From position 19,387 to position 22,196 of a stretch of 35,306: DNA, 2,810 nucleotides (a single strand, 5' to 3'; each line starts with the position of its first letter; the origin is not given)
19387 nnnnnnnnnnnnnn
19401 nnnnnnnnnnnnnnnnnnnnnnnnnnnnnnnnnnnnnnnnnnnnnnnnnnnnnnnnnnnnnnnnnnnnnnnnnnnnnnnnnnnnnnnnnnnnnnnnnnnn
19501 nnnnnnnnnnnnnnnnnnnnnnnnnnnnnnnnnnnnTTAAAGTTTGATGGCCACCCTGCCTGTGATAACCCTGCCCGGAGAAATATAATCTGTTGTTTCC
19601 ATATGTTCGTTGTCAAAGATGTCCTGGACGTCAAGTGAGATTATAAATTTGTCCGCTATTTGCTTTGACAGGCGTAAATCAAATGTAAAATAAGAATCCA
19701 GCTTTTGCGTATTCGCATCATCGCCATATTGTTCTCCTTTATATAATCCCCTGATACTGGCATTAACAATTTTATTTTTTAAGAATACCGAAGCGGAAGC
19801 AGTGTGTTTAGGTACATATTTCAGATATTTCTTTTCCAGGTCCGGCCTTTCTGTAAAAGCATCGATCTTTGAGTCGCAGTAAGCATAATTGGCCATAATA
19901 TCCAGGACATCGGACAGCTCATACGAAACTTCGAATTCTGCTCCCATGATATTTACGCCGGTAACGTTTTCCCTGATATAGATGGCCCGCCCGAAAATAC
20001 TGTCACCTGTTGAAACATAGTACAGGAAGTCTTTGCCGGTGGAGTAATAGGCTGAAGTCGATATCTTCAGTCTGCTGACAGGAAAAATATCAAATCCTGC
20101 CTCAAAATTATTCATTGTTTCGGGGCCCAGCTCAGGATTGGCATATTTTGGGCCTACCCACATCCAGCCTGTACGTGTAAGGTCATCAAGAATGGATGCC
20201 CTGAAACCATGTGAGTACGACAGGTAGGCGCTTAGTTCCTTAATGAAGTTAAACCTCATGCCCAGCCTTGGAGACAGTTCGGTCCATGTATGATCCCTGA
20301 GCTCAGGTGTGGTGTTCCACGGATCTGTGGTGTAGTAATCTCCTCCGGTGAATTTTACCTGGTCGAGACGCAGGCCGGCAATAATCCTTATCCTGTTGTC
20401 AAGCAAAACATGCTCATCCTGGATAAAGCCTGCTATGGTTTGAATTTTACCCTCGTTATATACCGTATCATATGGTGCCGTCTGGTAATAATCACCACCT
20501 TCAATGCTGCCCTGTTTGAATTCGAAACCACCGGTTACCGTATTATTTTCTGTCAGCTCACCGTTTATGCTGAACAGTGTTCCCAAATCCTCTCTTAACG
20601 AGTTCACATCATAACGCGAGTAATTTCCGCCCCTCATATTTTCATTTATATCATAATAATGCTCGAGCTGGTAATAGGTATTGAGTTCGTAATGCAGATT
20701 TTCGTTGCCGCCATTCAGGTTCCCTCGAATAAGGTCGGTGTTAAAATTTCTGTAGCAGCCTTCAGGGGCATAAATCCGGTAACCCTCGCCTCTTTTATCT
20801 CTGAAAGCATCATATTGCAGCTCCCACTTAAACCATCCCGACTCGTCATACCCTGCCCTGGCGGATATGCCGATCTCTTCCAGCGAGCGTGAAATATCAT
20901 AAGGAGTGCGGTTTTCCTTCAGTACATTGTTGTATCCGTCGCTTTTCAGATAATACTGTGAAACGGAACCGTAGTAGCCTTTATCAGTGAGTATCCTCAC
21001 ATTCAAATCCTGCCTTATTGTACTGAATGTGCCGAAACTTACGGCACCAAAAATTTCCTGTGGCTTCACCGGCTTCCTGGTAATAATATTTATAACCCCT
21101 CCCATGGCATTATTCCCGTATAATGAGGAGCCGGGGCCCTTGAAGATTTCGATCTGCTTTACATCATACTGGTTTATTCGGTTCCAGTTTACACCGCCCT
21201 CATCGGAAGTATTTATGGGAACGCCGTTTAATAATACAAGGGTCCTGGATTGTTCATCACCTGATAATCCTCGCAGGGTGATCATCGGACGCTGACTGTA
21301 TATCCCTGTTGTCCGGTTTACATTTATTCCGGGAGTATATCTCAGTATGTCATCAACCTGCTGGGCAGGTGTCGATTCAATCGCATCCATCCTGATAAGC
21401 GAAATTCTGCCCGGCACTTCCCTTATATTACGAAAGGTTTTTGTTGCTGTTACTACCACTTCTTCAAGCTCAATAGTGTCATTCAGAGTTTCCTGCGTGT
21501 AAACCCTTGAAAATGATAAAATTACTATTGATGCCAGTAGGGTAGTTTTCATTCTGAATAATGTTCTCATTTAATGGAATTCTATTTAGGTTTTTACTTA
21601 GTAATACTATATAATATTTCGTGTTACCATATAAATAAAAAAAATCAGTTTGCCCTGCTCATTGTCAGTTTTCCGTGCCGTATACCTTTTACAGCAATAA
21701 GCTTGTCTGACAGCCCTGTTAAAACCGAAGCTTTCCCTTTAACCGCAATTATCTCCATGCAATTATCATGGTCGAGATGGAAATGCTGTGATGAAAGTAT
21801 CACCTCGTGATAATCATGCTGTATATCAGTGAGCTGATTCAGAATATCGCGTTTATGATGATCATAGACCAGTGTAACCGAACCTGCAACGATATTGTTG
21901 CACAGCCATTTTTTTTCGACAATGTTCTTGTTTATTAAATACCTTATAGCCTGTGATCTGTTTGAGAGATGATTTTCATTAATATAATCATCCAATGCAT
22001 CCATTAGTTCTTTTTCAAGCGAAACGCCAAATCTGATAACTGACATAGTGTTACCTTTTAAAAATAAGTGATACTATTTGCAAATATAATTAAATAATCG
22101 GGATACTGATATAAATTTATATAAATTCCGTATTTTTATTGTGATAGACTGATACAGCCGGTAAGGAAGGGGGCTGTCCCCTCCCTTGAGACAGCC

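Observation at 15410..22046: nikR-led operon joining a TonB-dependent receptor to a siderophore/cobalamin-class ABC importer: a putative nickel-chelate uptake system in a Bacteroidota background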

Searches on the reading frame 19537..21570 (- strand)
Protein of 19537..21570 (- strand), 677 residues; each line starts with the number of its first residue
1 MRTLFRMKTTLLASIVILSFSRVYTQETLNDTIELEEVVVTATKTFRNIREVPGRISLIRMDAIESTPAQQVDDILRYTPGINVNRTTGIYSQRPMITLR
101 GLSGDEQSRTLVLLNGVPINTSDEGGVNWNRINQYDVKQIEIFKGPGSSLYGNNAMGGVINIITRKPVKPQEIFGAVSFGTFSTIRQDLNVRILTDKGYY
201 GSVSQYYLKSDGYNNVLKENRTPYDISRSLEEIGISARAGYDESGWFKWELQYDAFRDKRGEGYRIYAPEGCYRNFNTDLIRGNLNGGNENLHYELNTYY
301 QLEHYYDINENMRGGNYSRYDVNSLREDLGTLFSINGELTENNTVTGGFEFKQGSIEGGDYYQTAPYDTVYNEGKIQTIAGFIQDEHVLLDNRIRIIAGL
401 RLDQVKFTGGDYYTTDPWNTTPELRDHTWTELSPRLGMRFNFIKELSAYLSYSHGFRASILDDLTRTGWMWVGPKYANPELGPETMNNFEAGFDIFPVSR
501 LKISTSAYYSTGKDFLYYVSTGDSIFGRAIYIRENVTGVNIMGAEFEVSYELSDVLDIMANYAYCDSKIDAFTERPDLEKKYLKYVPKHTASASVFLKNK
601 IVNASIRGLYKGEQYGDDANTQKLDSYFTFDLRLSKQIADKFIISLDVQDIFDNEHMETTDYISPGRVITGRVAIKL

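Call 3: search_protein_families(library=pfam, proteins=[window:19537-21570:-], max_evalue=0.01)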
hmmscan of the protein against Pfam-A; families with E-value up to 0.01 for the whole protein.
window:19537-21570:- (677 aa): 3 families
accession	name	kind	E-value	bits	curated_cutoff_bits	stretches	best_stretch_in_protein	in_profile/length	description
PF00593.30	TonB_dep_Rec_b-barrel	-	4.9e-50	172.1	27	1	259-649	42-434/436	TonB dependent receptor-like, beta-barrel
PF07715.20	Plug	-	3e-26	92.4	23.9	1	49-159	2-107/107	TonB-dependent Receptor Plug Domain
PF14905.12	OMP_b-brl_3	-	2e-15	57.2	27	1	393-662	127-384/408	Outer membrane protein beta-barrel family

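Call 4: search_protein_families(library=ncbifam, proteins=[window:19537-21570:-], max_evalue=0.01)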
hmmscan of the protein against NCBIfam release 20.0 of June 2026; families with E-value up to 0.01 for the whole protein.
window:19537-21570:- (677 aa): 31 families (the best 25 are shown)
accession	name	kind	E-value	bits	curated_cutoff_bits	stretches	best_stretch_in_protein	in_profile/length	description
TIGR01785.1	TonB-hemin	subfamily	7e-53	180.1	316.85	2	314-675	296-675/677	TonB-dependent heme/hemoglobin receptor family protein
TIGR01783.1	TonB-siderophor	subfamily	2.6e-47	161.8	223.5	2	366-660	356-624/649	TonB-dependent siderophore receptor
TIGR01779.1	TonB-B12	equivalog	1.3e-45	156.1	599.7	2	25-362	20-348/614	TonB-dependent vitamin B12 receptor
TIGR01786.1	TonB-hemlactrns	subfamily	8.9e-43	146.6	323.75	2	311-673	320-715/719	TonB-dependent hemoglobin/transferrin/lactoferrin family receptor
NF010010.0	PRK13483.1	equivalog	2.6e-35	121.5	927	2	11-177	8-173/660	ligand-gated channel protein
NF053590.1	TonB_dep_TOL0244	equivalog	5.3e-35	121.1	645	1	34-661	9-585/604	TOL_0244 family TonB-dependent receptor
NF049946.1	TonB_dep_CU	exception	2.1e-32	112.3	700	2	28-199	35-204/683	TonB-dependent receptor, CU motif-type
NF007926.1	PRK10641.1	equivalog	2.9e-28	98.8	836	2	8-218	4-205/617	TonB-dependent vitamin B12 receptor BtuB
NF010011.0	PRK13484.1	equivalog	3e-28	98.5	1197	2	14-183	10-176/682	IreA family TonB-dependent siderophore receptor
NF010651.0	PRK14050.1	equivalog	3.9e-27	94.7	884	2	411-659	475-707/730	TonB-dependent siderophore receptor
NF007478.2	PRK10064.1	equivalog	1.6e-26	92.8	745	2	10-178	11-169/663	catecholate siderophore receptor CirA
NF010038.0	PRK13513.1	equivalog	2.2e-26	92.6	942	2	7-169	7-169/659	ligand-gated channel protein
NF049947.1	TonB_dep_PCPU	exception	3e-26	91.8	800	2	16-190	17-193/685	TonB-dependent receptor, PCPU motif-type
NF050067.1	TonBEntbctnRecCfrA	equivalog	6e-26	90.9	1200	2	16-167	7-160/698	TonB-dependent ferric enterobactin receptor CfrA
NF007465.0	PRK10044.1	equivalog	1.9e-23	82.6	803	2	40-169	67-191/726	ferrichrome porin FhuA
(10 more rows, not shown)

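Call 59: search_solved_structures(query=window:19537-21570:-, max_evalue=0.00001)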
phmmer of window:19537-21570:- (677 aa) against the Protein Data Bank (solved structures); distinct sequences matched with E-value up to 0.00001: 45.
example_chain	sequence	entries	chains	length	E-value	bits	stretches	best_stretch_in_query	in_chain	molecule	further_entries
2hdf_A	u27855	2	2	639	3.3e-21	78.5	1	36-181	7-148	Colicin I receptor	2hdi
6i96_A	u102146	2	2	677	3e-20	75.3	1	41-170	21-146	Metal-pseudopaline receptor CntO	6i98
6i97_A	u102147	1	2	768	4.7e-20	74.6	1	41-170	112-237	Metal-pseudopaline receptor CntO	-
6z8a_A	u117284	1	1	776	5e-20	74.6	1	41-170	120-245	Ferrioxamine receptor FoxA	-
8b43_A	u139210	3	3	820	6.6e-20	74.2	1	41-170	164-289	Metal-pseudopaline receptor CntO | Ferrioxamine receptor FoxA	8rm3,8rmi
9nn6_A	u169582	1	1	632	8.1e-20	73.9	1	38-648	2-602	Colicin I receptor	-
1by3_A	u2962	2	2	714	6.4e-19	70.9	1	40-170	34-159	PROTEIN (FERRICHROME-IRON RECEPTOR PRECURSOR (FHUA)) | FERRIC HYDROXAMATE UPTAKE PROTEIN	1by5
2fcp_A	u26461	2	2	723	6.6e-19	70.8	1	40-170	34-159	PROTEIN (FERRIC HYDROXAMATE UPTAKE RECEPTOR) | FhuA iron-ferrichrome transporter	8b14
1fcp_A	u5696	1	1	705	6.7e-19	70.8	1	40-170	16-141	PROTEIN (FERRIC HYDROXAMATE UPTAKE RECEPTOR)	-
1qff_A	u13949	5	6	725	6.7e-19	70.8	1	40-170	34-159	FERRIC HYDROXAMATE UPTAKE RECEPTOR | PROTEIN (FERRIC HYDROXAMATE UPTAKE RECEPTOR) | FERRIC HYDROXAMATE RECEPTOR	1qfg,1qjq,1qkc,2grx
4cu4_A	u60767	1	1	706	6.8e-19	70.8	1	40-170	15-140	FERRICHROME-IRON RECEPTOR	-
1fi1_A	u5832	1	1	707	6.8e-19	70.8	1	40-170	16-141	FERRICHROME-IRON RECEPTOR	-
8a8c_A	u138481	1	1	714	7.2e-19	70.7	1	40-170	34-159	Ferrichrome outer membrane transporter/phage receptor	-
8a60_A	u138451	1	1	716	7.3e-19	70.7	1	40-170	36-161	Ferrichrome outer membrane transporter/phage receptor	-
9dhe_A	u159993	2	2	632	5e-18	67.9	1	36-164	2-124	TonB-dependent receptor | Outer membrane heme/hemoglobin receptor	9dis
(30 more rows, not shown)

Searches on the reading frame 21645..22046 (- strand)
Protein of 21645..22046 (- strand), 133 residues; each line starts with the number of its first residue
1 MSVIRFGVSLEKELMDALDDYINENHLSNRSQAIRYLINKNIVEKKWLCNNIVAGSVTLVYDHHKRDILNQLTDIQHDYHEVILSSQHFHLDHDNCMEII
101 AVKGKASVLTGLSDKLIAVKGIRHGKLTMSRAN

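Call 3: search_protein_families(library=pfam, proteins=[window:21645-22046:-], max_evalue=0.01)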
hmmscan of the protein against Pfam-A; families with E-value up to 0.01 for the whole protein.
window:21645-22046:- (133 aa): 2 families
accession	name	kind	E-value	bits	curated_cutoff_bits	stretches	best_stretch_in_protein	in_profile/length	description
PF08753.17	NikR_C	-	1.3e-32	112.3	22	1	54-129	1-76/77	NikR C terminal nickel binding domain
PF01402.27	RHH_1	-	0.00077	19.8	20.5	1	5-39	1-34/39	Ribbon-helix-helix protein, copG family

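Call 4: search_protein_families(library=ncbifam, proteins=[window:21645-22046:-], max_evalue=0.01)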
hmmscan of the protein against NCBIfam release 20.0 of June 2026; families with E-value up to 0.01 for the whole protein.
window:21645-22046:- (133 aa): 6 families
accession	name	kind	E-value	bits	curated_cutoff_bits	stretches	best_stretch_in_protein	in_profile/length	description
NF003381.0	PRK04460.1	equivalog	8.1e-45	152.3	105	1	2-131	3-133/139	nickel-responsive transcriptional regulator NikR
NF002169.0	PRK01002.1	subfamily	4.8e-36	123.8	111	1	3-130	4-133/141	nickel responsive regulator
NF001884.0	PRK00630.1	subfamily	7.6e-33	113.7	119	1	2-130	9-141/148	nickel responsive regulator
NF002815.0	PRK02967.1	equivalog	1.4e-31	109.4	83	1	5-129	3-129/139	nickel-responsive transcriptional regulator NikR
TIGR02793.1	nikR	equivalog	4.3e-27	94.9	175.45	1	5-128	2-126/129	nickel-responsive transcriptional regulator NikR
NF033895.2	blaCAM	exception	0.0048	16.7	535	1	68-125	76-132/241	CAM family subclass B1 metallo-beta-lactamase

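Call 31: search_solved_structures(query=window:21645-22046:-, show_alignments=2)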
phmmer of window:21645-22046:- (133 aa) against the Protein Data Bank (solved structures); distinct sequences matched with E-value up to 0.001: 12.
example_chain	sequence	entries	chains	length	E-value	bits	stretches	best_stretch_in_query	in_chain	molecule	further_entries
2bj1_A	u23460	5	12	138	7.1e-34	120.1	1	1-130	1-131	NICKEL RESPONSIVE REGULATOR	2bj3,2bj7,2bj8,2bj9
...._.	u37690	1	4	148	4.6e-23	85.2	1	2-130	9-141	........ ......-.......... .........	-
2ca9_A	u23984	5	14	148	2.1e-22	83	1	2-130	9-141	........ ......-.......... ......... | nickel-responsive regulator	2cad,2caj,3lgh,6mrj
2wve_A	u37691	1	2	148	2.6e-21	79.5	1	2-130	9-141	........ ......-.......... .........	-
3pht_A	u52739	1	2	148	4e-21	78.9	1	2-130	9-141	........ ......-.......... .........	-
1q5v_A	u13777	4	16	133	4.7e-20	75.4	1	5-128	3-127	Nickel responsive regulator | Nickel-responsive regulator | Nickel-responsive regulatory protein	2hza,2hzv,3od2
2wvc_A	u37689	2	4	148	7.5e-20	74.8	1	2-130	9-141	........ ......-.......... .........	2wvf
2wvb_A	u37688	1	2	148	2.2e-18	70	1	2-130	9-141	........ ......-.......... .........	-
3bkf_A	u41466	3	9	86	1.1e-14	58.1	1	57-128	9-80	Nickel-responsive regulator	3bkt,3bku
1q5y_A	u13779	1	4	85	1.1e-14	58.1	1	57-128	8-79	Nickel responsive regulator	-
3qsi_B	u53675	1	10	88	1.7e-11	47.8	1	57-130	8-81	NikR nickel-responsive regulator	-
2y3y_A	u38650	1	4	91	1.9e-11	47.7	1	57-130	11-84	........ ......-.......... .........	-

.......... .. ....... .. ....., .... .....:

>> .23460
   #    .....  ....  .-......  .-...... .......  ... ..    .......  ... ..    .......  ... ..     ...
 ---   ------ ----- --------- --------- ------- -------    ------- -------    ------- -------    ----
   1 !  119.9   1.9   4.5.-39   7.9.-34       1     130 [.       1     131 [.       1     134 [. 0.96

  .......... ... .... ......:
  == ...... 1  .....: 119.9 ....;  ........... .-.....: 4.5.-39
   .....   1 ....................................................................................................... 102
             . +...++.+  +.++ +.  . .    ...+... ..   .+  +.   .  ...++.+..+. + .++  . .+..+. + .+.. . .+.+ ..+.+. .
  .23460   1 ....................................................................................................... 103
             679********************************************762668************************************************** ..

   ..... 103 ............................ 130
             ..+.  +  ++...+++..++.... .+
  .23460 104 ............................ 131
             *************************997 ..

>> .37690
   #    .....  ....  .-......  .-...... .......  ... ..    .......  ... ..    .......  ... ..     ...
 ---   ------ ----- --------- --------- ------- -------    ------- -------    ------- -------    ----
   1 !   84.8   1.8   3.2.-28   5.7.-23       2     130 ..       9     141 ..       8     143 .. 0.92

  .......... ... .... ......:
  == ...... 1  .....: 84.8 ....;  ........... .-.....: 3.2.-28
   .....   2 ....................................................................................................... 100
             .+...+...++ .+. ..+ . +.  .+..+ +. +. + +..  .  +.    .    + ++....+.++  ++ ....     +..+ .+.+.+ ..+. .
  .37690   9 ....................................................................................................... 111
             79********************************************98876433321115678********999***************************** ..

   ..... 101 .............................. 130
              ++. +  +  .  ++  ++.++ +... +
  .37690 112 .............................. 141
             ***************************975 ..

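Call 57: list_cluster_members(proteins=[window:21645-22046:-, window:19537-21570:-, window:18435-19535:-, window:17368-18435:-, window:16556-17314:-, window:15410-16522:-, window:22265-23722:+, window:23773-24483:+, window:28770-29636:-, window:29764-30105:-])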
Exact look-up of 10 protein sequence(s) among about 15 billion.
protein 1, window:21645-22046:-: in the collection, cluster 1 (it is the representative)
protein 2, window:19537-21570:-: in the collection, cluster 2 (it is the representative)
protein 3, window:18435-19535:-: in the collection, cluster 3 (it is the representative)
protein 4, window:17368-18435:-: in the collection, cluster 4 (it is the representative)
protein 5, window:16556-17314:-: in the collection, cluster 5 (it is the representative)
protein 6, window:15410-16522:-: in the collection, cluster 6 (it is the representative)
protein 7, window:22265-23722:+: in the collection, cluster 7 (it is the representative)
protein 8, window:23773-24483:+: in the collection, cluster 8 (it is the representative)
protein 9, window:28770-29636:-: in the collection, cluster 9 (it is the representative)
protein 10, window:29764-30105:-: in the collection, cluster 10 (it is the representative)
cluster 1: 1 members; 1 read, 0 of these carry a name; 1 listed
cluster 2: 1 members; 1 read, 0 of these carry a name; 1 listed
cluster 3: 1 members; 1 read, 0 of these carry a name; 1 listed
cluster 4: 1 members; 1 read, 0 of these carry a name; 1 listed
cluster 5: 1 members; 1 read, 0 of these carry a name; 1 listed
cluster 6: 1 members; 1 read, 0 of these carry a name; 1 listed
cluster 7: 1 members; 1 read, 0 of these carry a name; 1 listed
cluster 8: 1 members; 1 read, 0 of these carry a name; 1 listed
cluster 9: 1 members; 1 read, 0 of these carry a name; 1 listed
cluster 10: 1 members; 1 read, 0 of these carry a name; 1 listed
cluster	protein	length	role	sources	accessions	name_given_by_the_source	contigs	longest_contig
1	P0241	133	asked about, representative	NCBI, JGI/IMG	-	-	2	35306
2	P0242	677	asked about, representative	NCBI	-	-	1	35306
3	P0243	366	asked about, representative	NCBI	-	-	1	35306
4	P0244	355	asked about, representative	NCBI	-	-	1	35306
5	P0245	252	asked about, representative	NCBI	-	-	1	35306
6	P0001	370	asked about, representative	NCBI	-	-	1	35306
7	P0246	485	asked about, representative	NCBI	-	-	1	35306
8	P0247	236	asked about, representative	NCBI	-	-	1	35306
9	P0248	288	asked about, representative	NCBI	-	-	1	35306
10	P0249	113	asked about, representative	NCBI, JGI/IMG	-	-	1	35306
